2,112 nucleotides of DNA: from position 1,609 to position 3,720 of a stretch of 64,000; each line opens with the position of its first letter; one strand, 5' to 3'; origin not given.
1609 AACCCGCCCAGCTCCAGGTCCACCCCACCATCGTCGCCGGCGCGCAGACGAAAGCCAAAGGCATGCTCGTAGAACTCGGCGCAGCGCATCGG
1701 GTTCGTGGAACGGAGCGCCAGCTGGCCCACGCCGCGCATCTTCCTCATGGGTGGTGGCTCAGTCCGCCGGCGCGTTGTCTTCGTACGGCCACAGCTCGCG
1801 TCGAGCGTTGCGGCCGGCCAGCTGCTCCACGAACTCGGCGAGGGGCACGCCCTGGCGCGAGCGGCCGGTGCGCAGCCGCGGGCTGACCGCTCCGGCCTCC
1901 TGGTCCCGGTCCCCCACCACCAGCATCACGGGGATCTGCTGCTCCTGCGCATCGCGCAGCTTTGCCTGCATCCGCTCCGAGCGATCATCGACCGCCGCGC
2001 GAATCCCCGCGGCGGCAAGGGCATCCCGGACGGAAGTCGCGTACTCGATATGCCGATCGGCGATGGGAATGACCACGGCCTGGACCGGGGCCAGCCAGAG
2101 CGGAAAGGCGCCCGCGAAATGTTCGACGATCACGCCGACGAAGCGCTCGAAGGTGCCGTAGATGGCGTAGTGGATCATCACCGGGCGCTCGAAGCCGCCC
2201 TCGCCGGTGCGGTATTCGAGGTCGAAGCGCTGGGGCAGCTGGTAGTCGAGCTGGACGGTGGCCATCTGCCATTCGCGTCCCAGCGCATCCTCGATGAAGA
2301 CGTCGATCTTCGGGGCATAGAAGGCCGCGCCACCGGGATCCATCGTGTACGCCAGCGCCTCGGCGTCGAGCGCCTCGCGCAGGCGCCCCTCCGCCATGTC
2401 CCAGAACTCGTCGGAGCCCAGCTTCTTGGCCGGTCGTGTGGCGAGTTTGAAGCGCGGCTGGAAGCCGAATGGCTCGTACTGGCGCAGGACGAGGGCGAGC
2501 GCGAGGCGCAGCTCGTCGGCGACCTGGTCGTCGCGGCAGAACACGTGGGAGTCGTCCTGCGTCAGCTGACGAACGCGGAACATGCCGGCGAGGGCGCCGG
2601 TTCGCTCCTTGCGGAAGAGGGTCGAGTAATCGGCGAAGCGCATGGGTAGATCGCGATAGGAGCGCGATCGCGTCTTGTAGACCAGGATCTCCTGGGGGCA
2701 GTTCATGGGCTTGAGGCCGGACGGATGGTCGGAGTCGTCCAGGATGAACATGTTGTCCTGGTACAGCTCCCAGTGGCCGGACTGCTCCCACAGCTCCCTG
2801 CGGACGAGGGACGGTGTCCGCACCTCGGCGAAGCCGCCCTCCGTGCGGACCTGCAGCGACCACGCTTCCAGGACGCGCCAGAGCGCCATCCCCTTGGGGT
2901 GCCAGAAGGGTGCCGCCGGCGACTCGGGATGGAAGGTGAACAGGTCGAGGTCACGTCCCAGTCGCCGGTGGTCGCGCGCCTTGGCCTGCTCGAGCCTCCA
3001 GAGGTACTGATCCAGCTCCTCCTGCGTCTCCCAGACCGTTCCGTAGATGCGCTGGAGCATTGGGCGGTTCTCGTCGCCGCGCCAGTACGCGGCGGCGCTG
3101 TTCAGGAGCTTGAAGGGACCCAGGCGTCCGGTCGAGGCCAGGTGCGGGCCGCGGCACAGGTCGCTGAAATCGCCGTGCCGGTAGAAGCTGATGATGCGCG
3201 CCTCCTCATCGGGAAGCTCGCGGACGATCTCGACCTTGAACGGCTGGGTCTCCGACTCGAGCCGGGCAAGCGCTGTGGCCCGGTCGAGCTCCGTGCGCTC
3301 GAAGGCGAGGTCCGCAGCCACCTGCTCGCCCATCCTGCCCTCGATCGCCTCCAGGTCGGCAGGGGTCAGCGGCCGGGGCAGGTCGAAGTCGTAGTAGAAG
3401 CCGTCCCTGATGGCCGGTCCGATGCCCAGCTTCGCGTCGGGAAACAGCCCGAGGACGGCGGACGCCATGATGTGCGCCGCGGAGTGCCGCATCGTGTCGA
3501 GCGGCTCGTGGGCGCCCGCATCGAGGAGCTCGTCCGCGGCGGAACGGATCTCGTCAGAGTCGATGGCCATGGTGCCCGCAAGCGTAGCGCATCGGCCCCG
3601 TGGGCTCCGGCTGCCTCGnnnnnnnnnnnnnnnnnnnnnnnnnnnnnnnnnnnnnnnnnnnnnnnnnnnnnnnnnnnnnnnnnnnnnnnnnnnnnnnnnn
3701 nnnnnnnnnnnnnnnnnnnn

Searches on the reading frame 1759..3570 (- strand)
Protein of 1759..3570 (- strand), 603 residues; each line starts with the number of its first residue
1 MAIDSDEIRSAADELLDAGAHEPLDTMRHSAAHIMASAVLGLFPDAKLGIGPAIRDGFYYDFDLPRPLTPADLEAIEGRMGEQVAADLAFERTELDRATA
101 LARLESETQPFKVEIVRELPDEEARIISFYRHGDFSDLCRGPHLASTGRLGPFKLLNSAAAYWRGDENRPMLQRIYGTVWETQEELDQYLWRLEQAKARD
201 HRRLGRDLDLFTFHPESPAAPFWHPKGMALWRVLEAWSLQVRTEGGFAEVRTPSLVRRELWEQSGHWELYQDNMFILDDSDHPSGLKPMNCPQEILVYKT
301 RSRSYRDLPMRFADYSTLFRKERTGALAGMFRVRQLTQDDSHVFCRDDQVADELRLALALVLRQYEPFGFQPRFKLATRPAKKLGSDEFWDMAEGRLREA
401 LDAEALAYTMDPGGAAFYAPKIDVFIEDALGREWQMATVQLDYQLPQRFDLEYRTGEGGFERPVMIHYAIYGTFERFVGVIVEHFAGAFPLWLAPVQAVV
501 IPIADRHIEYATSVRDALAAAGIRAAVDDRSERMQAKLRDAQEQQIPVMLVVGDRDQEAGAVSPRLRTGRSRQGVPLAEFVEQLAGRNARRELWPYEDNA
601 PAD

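Call 3: search_protein_families(library=pfam, proteins=[window:1759-3570:-], max_evalue=0.01)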
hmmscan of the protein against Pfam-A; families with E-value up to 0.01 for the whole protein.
window:1759-3570:- (603 aa): 3 families
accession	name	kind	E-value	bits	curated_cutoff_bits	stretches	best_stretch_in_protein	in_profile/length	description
PF00587.30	tRNA-synt_2b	-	6.2e-37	127.8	29.3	1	278-485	5-179/179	tRNA synthetase class II core domain (G, H, P, S and T)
PF03129.25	HGTP_anticodon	-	6.9e-23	81.1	21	1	497-584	1-91/94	Anticodon binding domain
PF07973.19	tRNA_SAD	-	3.3e-15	56.2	24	1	127-176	1-44/44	Threonyl and Alanyl tRNA synthetase second additional domain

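Call 25: find_related_loci(query=window:1759-3570:-, collection=metagenome_contigs, flank=7000)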
Query window:1759-3570:- (603 aa) in metagenome_contigs; peptide patterns used: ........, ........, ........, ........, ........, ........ (x = any residue, [..] = any of these).
600 stretches matched a pattern (row limit reached: there are more); 598 encode a relative of the query (tblastn E <= 1e-3); the best 80 are kept; 80 distinct loci.
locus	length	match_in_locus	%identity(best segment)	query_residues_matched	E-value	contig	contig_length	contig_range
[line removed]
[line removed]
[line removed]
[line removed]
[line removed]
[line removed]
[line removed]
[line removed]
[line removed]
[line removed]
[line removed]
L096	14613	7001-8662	54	24-581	0e+0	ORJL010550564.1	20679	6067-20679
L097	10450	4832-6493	51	24-581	0e+0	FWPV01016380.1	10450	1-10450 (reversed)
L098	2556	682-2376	54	27-591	0e+0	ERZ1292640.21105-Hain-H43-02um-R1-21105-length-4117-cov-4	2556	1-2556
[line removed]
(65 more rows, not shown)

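Call 32: search_protein_families(library=ncbifam, proteins=[window:1759-3570:-], max_evalue=0.001)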
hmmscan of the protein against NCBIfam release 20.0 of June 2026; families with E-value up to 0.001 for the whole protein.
window:1759-3570:- (603 aa): 13 families
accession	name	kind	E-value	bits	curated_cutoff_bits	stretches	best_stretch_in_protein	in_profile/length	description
TIGR00418.1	thrS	equivalog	2.7e-192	640.6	383.65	1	28-584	1-561/565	threonine--tRNA ligase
NF003068.0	PRK03991.1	equivalog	4.8e-57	193.7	484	1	196-585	194-589/613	threonine--tRNA ligase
NF006625.0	PRK09194.1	equivalog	7.1e-23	81.3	558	2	245-351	64-170/559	proline--tRNA ligase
TIGR00408.1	proS_fam_I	equivalog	6.8e-20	71.4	437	2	419-583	206-376/475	proline--tRNA ligase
TIGR00409.1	proS_fam_II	equivalog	4.4e-16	58.9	306.7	2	244-352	63-171/568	proline--tRNA ligase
NF008979.1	PRK12325.1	exception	4e-15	55.6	550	2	223-370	42-190/437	proline--tRNA ligase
TIGR00442.1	hisS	equivalog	1.9e-12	46.9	286.75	2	496-563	325-392/406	histidine--tRNA ligase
NF011500.0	PRK14938.1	equivalog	2.2e-11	43.4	362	1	487-584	266-363/387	Ser-tRNA(Thr) hydrolase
TIGR00414.1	serS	equivalog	1.8e-07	30.5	301.65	1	197-353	138-299/418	serine--tRNA ligase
NF003211.1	PRK04173.1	equivalog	3.4e-07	29.5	312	0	233-275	41-84/454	glycine--tRNA ligase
TIGR00389.1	glyS_dimeric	equivalog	1.5e-05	23.8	243.3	0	489-584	465-561/565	glycine--tRNA ligase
TIGR00344.1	alaS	equivalog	9.9e-05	20.8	457.05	1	28-158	556-678/847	alanine--tRNA ligase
NF002436.0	PRK01584.1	equivalog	0.00029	19.4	529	1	26-157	454-577/595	alanine--tRNA ligase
